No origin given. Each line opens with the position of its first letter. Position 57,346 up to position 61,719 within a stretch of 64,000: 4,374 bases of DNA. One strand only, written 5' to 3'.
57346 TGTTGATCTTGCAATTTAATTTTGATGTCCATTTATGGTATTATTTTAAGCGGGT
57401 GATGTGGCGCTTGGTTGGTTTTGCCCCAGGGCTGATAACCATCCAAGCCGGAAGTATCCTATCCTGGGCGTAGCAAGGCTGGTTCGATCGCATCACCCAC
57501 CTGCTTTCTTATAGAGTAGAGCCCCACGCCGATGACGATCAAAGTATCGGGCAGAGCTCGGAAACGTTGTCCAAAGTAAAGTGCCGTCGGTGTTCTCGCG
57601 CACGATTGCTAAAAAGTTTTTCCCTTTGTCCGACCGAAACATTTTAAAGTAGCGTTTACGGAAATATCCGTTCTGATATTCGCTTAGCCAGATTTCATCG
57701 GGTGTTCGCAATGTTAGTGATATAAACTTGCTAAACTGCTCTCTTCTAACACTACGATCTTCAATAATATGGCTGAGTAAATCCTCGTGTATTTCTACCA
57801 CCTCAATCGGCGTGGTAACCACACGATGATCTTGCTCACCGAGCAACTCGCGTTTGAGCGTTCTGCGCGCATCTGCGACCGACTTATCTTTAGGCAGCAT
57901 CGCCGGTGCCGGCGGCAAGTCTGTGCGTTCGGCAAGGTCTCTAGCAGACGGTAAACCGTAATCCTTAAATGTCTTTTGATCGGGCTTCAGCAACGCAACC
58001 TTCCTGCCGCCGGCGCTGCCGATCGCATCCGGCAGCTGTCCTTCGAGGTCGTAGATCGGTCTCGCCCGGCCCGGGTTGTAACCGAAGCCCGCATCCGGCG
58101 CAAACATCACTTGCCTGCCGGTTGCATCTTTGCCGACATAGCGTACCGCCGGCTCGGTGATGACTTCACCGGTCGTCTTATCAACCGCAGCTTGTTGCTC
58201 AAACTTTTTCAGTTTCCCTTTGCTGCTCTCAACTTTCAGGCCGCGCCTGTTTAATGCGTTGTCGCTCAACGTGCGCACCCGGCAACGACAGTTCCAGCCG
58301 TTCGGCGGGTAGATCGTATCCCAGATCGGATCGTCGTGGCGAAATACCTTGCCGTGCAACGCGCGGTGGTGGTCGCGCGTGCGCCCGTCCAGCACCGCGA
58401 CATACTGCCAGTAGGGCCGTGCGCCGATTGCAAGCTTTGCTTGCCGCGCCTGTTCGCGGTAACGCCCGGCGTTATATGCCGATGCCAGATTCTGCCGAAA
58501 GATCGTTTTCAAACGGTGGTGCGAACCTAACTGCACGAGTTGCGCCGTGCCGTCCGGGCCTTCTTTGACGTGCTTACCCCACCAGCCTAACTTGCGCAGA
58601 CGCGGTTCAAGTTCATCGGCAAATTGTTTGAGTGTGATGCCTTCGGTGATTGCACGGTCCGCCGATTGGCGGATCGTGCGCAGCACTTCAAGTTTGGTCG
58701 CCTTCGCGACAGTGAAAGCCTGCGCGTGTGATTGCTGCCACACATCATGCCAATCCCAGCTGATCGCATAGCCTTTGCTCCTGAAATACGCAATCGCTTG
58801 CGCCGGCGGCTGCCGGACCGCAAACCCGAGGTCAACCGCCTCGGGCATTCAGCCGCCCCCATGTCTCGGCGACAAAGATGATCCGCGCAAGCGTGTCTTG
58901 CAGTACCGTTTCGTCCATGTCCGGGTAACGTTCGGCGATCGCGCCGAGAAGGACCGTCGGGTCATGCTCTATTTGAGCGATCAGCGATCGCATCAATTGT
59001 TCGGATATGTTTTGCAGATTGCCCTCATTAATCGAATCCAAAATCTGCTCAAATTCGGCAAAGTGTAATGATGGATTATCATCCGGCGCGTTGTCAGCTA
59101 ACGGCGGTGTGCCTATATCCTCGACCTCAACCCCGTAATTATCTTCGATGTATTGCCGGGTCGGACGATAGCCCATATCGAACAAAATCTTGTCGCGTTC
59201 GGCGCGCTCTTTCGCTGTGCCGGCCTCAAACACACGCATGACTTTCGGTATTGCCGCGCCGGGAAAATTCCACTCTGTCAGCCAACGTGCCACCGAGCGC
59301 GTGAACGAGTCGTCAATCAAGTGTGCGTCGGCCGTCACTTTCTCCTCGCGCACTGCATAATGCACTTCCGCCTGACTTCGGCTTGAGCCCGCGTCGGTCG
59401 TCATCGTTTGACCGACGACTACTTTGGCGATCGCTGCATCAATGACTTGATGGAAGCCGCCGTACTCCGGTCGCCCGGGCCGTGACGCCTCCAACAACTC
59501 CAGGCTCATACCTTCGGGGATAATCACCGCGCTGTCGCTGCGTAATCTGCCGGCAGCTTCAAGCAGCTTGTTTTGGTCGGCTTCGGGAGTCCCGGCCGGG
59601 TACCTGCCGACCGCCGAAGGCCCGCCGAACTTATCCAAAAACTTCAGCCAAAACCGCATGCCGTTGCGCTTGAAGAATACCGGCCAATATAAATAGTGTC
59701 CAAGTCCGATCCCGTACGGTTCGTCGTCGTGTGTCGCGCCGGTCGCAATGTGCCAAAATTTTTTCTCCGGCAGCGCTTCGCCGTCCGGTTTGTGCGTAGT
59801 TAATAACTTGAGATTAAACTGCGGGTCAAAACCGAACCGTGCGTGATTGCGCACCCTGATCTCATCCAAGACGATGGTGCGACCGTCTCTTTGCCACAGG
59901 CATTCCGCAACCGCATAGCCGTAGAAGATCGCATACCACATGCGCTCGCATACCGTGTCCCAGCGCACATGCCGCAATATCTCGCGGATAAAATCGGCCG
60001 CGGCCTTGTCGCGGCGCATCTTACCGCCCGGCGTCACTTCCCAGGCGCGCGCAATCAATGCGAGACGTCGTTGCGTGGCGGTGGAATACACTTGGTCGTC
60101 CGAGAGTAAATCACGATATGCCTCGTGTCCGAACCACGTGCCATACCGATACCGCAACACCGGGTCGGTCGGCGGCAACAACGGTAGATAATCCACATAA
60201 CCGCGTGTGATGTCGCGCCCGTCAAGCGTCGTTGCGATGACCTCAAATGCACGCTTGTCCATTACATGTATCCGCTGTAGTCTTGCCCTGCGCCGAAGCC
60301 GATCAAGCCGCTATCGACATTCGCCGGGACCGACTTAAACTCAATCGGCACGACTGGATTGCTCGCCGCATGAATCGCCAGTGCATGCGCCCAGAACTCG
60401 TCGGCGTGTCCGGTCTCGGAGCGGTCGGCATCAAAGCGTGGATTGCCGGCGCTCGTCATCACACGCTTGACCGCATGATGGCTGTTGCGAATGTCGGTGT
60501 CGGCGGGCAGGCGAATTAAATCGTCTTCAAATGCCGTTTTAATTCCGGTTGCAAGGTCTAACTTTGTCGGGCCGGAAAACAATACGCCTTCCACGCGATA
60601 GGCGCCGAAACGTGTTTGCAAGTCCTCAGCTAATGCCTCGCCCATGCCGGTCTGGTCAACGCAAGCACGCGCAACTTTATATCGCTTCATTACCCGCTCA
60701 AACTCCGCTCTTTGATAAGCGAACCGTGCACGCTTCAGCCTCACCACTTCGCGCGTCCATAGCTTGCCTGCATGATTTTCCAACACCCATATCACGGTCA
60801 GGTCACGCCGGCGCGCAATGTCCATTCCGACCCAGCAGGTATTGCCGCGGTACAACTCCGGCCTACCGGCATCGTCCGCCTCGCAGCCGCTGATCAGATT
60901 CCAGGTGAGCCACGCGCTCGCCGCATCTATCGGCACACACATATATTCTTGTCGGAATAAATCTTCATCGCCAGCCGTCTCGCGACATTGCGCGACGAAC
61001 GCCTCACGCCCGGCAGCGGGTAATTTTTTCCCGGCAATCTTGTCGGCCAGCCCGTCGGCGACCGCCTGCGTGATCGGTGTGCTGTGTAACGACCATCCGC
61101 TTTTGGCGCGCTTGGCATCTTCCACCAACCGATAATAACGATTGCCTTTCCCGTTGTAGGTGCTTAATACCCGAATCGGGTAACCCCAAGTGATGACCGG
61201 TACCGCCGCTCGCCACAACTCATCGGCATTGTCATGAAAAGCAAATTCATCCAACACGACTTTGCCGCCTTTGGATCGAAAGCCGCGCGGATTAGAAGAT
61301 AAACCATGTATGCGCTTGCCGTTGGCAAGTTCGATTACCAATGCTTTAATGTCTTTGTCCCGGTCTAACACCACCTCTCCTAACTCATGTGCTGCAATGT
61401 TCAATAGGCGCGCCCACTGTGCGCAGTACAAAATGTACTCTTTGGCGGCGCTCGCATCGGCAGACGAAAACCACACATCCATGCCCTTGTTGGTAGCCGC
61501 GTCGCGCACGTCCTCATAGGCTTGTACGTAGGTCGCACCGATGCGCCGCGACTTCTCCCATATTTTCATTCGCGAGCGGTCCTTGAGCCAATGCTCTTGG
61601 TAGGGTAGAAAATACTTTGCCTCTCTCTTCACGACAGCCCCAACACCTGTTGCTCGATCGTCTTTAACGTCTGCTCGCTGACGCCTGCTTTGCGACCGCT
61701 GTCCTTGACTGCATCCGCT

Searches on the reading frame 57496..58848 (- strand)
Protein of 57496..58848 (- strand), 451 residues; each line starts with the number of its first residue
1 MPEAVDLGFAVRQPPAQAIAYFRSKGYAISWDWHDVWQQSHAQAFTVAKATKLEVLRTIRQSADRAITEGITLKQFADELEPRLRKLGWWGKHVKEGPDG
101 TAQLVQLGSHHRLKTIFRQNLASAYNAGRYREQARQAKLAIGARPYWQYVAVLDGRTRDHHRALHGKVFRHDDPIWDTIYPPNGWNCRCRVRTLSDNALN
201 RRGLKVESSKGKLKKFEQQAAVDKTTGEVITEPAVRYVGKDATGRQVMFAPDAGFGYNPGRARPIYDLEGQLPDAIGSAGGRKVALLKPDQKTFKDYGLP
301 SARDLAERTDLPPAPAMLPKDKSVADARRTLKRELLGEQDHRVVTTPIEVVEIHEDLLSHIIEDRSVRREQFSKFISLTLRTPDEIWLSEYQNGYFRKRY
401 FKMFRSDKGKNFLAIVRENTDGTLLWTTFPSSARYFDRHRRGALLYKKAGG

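Call 102: search_protein_families(library=pfam, proteins=[window:57496-58848:-], max_evalue=0.00001)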
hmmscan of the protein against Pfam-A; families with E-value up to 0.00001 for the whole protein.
window:57496-58848:- (451 aa): 2 families
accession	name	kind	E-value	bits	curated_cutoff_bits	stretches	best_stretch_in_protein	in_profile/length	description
PF04233.19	Phage_Mu_F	-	6.7e-30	104.6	29.6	1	58-191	2-111/112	Phage Mu protein F like protein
PF18810.6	PBECR2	-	9.8e-20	71.4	27.1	1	338-447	13-120/120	phage-Barnase-EndoU-ColicinE5/D-RelE like nuclease2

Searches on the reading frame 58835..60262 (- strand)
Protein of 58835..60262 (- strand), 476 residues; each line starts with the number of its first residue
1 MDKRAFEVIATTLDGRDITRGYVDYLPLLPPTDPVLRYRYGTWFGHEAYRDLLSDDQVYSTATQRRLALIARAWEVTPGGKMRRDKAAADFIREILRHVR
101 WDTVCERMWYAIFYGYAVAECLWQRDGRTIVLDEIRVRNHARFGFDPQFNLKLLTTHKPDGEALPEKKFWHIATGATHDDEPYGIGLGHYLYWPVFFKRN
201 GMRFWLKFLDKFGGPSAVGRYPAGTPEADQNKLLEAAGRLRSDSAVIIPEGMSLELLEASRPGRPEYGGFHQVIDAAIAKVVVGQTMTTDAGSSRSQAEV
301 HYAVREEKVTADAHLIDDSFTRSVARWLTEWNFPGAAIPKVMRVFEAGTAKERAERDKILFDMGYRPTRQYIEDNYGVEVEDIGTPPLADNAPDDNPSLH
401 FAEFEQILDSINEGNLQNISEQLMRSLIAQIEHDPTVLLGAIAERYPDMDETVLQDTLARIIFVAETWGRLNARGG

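Call 102: search_protein_families(library=pfam, proteins=[window:58835-60262:-], max_evalue=0.00001)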
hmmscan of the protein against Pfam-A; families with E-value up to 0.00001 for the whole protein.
window:58835-60262:- (476 aa): 1 family
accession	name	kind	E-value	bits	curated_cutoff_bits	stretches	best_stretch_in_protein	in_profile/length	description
PF06074.18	Portal_Mu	-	3e-101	339.6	23.9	1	47-378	2-336/336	Portal protein of Mu bacteriophage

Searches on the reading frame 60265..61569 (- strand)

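Call 102: search_protein_families(library=pfam, proteins=[window:60265-61569:-], max_evalue=0.00001)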
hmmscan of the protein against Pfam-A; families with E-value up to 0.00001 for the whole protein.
window:60265-61569:- (435 aa): 2 families
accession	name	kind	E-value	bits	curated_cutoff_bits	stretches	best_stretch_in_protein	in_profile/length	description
PF17289.8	Terminase_6C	-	3.1e-23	82.9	22.6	1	247-401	1-154/155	Terminase RNaseH-like domain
PF03237.21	Terminase_6N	-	8.7e-14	52.1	22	1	5-222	3-209/215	Terminase large subunit, T4likevirus-type, N-terminal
